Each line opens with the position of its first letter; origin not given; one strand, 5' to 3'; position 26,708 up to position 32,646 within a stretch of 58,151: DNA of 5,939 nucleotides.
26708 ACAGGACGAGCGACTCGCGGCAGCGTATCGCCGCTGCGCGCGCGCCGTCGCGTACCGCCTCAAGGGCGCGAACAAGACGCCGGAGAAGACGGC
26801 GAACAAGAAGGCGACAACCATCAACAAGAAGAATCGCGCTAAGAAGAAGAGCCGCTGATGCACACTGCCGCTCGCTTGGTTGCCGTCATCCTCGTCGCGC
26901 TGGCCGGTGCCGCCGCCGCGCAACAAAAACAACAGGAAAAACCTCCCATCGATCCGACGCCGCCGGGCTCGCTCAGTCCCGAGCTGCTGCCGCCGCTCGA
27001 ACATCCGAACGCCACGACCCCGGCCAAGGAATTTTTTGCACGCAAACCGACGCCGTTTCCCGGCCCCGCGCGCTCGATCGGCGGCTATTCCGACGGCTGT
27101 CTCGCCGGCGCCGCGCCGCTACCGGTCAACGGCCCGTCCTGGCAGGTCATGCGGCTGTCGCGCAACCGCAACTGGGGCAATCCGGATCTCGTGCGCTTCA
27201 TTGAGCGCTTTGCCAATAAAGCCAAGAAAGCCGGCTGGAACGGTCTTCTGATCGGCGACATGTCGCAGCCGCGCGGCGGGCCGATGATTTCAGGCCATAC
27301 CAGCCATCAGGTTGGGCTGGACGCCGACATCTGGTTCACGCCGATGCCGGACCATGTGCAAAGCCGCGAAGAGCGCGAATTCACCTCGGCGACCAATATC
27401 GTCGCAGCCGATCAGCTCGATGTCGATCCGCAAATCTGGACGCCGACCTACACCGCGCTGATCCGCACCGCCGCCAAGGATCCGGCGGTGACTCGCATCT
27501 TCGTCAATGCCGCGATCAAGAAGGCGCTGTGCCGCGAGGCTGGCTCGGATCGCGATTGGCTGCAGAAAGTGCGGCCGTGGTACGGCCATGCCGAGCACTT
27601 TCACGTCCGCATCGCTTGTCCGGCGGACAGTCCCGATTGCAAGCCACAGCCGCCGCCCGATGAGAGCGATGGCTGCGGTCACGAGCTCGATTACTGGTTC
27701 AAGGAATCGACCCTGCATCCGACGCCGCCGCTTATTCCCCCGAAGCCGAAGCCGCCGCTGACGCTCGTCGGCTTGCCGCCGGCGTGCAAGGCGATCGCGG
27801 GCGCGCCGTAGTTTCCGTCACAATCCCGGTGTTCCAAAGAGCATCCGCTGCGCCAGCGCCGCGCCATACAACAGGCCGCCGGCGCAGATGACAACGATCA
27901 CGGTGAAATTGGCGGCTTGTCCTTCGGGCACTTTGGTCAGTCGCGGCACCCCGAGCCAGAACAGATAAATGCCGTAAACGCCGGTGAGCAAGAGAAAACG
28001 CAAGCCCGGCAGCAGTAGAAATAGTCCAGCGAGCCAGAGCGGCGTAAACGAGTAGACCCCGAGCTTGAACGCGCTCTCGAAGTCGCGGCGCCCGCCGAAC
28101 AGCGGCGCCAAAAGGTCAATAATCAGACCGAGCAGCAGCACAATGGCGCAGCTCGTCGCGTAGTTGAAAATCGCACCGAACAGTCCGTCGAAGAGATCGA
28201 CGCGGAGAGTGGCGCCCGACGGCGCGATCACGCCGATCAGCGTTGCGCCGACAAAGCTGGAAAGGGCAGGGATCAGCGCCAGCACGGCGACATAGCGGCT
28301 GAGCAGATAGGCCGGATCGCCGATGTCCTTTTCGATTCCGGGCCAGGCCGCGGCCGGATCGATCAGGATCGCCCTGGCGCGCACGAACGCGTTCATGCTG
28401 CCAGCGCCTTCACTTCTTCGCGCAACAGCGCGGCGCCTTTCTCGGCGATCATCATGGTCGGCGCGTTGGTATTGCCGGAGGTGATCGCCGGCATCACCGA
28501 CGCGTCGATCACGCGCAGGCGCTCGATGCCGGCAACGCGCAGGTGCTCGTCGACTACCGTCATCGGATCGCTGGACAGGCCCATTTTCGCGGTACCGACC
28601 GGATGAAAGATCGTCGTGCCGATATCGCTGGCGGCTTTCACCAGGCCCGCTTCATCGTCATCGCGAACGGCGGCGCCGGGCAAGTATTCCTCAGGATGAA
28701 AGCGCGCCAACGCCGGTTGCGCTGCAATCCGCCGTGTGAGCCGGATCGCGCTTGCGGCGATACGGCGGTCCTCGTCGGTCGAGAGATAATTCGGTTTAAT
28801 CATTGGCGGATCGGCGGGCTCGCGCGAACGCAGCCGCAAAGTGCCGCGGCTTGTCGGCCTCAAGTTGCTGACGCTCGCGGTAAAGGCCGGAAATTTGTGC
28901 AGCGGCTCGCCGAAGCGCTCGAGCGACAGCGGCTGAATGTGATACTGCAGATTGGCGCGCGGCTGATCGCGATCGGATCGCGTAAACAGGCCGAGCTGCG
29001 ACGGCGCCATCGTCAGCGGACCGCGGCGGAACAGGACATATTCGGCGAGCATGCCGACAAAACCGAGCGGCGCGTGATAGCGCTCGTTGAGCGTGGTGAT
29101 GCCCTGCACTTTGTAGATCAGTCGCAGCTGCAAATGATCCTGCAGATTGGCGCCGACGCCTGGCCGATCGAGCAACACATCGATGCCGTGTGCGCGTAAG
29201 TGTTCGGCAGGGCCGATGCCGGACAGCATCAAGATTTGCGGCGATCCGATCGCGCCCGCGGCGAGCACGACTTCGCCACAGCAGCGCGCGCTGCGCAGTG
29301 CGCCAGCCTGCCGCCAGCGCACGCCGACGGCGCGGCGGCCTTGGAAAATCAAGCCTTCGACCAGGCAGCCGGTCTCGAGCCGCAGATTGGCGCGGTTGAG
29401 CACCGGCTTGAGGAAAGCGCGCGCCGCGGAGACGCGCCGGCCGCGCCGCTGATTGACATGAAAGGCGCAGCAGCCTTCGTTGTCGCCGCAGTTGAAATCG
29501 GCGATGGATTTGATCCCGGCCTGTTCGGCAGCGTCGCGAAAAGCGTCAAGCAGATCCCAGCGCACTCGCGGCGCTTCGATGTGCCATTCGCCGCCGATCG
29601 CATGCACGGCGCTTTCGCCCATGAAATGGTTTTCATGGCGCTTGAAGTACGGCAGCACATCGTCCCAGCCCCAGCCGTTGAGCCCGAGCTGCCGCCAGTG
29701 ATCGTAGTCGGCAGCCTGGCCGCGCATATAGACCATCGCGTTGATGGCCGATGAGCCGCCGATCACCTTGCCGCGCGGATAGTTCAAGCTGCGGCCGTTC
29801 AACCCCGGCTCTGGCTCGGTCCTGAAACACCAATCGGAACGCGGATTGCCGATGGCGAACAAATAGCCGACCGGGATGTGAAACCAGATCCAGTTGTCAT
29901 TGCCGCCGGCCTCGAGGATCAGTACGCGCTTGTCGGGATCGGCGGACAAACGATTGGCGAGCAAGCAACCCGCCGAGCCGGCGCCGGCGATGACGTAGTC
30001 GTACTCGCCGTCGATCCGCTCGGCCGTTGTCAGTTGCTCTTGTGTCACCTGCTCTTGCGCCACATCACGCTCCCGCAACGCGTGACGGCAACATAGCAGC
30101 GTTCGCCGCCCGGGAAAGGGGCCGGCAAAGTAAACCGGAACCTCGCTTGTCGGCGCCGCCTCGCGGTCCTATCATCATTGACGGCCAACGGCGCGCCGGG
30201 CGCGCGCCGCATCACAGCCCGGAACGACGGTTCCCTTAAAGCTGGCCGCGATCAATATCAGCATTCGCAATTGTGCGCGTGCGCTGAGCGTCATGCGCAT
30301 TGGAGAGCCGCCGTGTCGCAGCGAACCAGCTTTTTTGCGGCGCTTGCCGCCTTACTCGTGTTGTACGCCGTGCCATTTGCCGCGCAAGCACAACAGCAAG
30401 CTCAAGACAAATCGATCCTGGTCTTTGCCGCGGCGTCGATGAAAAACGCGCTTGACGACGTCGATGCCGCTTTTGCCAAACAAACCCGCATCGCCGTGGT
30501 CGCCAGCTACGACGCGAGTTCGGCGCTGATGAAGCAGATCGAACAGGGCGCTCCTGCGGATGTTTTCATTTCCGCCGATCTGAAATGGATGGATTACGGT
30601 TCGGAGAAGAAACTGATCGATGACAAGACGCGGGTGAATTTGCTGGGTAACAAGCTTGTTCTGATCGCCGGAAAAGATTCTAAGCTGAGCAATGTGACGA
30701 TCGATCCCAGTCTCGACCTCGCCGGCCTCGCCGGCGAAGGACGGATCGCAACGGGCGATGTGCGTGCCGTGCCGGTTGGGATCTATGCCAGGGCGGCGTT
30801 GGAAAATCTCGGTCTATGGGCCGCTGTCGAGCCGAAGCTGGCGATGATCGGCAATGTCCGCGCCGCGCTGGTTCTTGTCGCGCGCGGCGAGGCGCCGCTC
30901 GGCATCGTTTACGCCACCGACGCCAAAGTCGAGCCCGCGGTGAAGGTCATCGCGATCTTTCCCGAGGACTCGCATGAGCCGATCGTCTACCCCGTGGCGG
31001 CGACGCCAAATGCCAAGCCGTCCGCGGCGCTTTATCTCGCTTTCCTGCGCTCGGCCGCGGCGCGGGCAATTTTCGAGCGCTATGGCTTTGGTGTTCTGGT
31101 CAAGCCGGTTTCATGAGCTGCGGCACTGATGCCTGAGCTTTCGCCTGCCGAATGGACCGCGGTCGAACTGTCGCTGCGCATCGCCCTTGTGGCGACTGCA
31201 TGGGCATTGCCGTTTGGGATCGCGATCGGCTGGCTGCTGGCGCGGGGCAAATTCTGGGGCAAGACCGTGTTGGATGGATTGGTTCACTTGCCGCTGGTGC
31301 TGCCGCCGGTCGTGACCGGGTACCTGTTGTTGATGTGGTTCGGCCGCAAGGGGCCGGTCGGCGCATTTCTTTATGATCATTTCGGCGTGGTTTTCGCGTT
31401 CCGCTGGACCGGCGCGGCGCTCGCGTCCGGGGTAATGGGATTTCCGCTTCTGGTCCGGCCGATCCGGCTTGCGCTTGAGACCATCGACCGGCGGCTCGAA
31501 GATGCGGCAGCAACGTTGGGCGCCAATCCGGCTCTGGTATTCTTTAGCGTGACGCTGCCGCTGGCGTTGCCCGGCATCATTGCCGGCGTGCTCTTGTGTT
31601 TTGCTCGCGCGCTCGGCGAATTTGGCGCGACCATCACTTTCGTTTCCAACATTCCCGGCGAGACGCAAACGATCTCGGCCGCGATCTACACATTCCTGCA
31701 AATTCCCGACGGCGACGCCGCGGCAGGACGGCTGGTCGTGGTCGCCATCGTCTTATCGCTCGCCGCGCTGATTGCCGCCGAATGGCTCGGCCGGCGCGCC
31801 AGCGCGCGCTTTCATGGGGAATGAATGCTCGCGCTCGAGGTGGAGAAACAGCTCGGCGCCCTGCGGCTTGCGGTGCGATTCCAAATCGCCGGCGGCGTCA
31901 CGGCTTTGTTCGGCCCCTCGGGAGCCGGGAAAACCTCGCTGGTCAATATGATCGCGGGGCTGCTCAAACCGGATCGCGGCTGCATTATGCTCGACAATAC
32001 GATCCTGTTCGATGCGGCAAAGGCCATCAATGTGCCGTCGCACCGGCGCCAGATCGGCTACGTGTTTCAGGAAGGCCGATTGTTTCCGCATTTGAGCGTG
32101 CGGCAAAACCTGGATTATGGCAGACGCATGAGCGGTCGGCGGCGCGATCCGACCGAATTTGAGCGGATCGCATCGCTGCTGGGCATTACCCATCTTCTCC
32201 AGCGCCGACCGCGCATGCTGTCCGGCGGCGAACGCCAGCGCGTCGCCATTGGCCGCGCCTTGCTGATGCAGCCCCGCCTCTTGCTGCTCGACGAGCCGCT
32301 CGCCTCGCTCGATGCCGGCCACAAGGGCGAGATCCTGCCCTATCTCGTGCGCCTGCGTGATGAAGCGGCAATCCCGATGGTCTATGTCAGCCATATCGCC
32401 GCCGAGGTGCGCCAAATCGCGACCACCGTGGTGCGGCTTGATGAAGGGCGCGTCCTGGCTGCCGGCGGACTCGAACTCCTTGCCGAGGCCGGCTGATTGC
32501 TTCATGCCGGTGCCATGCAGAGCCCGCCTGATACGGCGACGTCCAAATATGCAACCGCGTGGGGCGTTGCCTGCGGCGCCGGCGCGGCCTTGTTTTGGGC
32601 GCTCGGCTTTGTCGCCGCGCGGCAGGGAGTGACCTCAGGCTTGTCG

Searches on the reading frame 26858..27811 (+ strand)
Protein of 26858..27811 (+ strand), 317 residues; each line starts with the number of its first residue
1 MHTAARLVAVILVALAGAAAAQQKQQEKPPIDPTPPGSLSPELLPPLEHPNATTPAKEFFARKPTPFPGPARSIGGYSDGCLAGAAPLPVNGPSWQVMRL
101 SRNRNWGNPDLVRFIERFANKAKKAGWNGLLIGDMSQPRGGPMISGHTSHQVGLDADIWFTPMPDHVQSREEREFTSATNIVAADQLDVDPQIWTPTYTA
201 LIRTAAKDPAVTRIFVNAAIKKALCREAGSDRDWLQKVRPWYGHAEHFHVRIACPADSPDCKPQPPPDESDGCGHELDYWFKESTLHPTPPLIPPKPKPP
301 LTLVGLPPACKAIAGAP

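Call 85: search_protein_families(library=pfam, proteins=[window:26858-27811:+], max_evalue=0.00001)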
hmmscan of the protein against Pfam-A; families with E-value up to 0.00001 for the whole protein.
window:26858-27811:+ (317 aa): 1 family
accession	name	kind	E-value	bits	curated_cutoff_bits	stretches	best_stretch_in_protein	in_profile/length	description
PF03411.18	Peptidase_M74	-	5.6e-101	337.6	25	1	73-313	1-238/240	Penicillin-insensitive murein endopeptidase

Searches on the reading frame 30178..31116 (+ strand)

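Call 85: search_protein_families(library=pfam, proteins=[window:30178-31116:+], max_evalue=0.00001)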
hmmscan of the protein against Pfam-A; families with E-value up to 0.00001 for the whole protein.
window:30178-31116:+ (312 aa): 2 families
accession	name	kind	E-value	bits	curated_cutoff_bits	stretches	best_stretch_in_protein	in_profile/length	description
PF13531.11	SBP_bac_11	-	8.2e-53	179.9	25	1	80-304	1-226/227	Bacterial extracellular solute-binding protein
PF01547.30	SBP_bac_1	-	1.7e-11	45.1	26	1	86-295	2-305/307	Bacterial extracellular solute-binding protein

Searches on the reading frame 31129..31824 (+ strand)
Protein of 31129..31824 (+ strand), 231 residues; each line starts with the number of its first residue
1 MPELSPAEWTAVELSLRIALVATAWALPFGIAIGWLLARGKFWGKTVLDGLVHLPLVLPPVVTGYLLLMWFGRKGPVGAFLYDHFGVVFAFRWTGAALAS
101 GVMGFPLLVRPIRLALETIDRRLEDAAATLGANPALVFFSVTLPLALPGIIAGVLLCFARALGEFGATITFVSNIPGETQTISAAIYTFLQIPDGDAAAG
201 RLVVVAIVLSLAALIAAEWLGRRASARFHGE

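Call 85: search_protein_families(library=pfam, proteins=[window:31129-31824:+], max_evalue=0.00001)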
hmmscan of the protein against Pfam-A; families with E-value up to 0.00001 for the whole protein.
window:31129-31824:+ (231 aa): 1 family
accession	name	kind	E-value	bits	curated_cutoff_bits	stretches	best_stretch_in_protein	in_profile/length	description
PF00528.27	BPD_transp_1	-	3.5e-21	76.2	26.4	1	30-224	1-182/184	Binding-protein-dependent transport system inner membrane component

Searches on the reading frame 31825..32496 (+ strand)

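Call 85: search_protein_families(library=pfam, proteins=[window:31825-32496:+], max_evalue=0.00001)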
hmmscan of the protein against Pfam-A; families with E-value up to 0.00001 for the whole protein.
window:31825-32496:+ (223 aa): 1 family
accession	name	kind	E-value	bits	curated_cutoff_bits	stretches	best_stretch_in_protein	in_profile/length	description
PF00005.33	ABC_tran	-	4e-34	118.6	25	1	22-160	10-137/137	ABC transporter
